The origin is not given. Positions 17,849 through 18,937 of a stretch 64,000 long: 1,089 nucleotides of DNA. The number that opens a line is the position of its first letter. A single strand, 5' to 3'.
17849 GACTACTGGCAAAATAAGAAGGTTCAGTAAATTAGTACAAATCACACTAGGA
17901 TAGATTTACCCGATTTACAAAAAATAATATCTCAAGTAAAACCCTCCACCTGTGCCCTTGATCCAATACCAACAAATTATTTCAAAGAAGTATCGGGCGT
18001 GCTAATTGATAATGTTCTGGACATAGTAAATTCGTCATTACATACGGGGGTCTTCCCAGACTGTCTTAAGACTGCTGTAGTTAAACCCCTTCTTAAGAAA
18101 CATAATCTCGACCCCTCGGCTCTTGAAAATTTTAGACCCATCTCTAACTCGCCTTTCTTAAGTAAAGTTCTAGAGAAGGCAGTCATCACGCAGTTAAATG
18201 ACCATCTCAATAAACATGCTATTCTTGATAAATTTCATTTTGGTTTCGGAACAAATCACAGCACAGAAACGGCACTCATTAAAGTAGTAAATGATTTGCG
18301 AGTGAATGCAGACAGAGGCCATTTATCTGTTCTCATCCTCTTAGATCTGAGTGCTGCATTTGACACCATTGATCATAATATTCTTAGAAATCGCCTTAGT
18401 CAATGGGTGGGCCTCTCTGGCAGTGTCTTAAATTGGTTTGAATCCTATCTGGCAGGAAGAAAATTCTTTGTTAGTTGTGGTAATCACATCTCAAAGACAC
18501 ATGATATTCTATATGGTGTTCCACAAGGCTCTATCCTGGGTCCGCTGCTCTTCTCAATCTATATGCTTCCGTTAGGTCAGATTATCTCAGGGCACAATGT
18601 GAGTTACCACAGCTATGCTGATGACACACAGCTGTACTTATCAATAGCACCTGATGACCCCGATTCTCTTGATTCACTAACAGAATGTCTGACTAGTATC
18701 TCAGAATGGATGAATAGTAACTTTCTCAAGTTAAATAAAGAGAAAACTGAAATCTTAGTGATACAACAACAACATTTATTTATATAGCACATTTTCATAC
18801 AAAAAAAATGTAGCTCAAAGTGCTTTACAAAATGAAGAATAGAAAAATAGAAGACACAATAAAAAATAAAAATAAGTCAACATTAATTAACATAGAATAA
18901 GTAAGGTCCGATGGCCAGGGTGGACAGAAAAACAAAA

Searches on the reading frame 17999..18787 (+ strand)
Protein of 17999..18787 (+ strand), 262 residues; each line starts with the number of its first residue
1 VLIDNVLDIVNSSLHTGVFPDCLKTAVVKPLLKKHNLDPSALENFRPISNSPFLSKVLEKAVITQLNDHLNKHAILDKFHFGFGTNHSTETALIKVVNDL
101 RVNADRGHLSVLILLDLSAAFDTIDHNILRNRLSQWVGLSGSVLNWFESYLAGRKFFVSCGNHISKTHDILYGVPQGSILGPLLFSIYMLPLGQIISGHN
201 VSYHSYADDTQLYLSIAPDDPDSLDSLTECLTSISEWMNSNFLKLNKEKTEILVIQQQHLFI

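Call 14: search_protein_families(library=pfam, proteins=[window:17999-18787:+], max_evalue=0.01)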
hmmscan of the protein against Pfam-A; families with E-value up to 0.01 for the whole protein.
window:17999-18787:+ (262 aa): 1 family
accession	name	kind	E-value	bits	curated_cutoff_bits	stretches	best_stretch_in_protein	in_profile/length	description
PF00078.32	RVT_1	-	4.8e-33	115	29.6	1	33-254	2-193/205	Reverse transcriptase (RNA-dependent DNA polymerase)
